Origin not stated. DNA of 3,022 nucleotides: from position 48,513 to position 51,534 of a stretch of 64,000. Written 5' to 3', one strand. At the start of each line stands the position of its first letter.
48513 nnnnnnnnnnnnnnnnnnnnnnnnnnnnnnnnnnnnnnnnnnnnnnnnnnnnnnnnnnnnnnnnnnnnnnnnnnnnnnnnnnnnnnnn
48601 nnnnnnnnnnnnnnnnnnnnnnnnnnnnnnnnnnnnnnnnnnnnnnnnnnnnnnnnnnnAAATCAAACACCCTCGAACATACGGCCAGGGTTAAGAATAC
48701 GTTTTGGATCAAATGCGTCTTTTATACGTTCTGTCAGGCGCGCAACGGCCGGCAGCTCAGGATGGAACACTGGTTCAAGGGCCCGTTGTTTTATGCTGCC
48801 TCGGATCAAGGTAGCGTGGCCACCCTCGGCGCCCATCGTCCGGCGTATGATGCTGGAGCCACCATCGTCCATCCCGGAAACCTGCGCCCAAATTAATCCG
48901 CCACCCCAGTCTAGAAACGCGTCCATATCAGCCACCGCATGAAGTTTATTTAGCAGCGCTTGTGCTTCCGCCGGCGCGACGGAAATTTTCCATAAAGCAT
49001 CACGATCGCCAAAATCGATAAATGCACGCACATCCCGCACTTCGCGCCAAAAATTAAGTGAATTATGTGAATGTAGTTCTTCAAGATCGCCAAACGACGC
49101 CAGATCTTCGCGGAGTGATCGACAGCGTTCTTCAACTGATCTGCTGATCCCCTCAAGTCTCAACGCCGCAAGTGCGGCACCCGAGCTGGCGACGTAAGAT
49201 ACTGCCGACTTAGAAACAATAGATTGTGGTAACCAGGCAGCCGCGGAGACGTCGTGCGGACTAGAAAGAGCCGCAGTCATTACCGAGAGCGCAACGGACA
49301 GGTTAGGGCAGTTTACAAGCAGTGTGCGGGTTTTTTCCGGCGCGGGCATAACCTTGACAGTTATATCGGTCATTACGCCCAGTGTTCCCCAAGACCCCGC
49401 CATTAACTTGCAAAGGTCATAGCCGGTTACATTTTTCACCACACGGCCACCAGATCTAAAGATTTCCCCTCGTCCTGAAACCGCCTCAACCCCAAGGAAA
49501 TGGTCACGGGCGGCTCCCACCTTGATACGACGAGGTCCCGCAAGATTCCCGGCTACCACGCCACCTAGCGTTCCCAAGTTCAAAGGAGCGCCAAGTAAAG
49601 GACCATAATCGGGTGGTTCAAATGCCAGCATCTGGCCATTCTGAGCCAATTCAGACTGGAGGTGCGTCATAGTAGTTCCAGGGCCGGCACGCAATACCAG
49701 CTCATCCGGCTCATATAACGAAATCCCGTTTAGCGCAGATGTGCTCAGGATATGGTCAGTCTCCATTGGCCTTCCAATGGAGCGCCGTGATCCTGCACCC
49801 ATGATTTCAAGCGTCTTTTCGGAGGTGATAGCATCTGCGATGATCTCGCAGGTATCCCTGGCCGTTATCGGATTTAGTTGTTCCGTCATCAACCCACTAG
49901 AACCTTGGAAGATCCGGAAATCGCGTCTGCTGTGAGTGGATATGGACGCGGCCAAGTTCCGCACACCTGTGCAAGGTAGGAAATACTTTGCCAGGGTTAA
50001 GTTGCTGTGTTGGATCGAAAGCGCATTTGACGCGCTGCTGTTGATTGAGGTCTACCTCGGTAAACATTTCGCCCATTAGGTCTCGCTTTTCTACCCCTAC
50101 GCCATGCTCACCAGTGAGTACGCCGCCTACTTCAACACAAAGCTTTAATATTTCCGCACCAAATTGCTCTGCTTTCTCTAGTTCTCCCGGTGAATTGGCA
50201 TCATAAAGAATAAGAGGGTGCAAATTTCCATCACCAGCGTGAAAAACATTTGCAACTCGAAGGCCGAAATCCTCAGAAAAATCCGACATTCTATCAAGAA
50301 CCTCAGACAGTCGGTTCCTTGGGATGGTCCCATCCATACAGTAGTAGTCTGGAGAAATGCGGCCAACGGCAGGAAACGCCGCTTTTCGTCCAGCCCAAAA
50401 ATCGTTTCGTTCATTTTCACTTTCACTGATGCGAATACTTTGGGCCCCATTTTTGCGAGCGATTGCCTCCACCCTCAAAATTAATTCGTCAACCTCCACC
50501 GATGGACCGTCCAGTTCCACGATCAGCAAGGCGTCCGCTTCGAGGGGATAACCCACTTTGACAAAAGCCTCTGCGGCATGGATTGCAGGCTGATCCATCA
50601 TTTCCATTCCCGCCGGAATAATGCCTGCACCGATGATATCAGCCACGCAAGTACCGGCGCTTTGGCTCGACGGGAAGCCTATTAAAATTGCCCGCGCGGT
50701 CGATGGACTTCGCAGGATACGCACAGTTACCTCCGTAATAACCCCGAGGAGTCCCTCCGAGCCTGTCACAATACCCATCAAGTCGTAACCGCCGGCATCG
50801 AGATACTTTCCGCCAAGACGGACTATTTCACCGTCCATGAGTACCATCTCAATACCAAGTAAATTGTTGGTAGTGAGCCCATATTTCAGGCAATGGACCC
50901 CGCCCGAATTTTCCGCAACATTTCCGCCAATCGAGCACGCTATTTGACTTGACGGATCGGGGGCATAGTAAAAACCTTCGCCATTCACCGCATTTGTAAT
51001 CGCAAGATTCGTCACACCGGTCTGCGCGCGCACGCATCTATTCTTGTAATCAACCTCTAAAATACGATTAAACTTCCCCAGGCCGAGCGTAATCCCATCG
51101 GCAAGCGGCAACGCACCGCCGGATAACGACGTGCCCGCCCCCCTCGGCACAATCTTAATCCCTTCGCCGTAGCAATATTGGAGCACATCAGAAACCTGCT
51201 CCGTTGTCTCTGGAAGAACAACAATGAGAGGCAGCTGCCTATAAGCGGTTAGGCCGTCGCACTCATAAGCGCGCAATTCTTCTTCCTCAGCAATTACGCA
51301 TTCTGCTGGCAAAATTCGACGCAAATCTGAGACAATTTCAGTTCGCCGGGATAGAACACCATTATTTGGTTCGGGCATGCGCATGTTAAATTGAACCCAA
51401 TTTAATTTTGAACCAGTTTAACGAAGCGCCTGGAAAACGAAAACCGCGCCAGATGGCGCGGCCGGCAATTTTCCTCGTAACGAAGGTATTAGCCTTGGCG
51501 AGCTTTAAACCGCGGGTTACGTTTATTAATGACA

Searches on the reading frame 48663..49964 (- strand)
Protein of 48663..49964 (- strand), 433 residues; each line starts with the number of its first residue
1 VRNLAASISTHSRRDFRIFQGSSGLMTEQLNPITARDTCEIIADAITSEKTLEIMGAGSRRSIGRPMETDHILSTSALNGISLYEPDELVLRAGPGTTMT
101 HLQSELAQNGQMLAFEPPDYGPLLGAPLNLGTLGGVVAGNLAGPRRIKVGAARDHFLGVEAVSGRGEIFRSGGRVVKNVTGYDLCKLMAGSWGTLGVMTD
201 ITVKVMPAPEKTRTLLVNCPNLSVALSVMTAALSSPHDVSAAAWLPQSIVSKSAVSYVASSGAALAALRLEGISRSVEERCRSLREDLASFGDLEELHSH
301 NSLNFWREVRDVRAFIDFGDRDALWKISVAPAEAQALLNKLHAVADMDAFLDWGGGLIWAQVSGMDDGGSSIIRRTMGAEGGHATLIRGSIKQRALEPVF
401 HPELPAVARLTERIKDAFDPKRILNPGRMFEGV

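Call 44: search_protein_families(library=pfam, proteins=[window:48663-49964:-])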
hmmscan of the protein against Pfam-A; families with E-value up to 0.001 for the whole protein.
window:48663-49964:- (433 aa): 2 families
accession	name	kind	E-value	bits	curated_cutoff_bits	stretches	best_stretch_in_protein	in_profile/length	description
PF01565.28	FAD_binding_4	-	8.1e-17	61.7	26.4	1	34-170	9-137/139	FAD binding domain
PF02913.24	FAD-oxidase_C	-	0.00015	22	21.2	0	409-428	228-247/248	FAD linked oxidases, C-terminal domain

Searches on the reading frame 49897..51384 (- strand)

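Call 44: search_protein_families(library=pfam, proteins=[window:49897-51384:-])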
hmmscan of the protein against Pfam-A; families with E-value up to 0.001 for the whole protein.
window:49897-51384:- (495 aa): 2 families
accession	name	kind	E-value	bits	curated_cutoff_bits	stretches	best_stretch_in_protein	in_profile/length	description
PF02913.24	FAD-oxidase_C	-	7.6e-68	229.3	21.2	1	227-467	2-248/248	FAD linked oxidases, C-terminal domain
PF01565.28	FAD_binding_4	-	2.5e-39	134.6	26.4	1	52-191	1-139/139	FAD binding domain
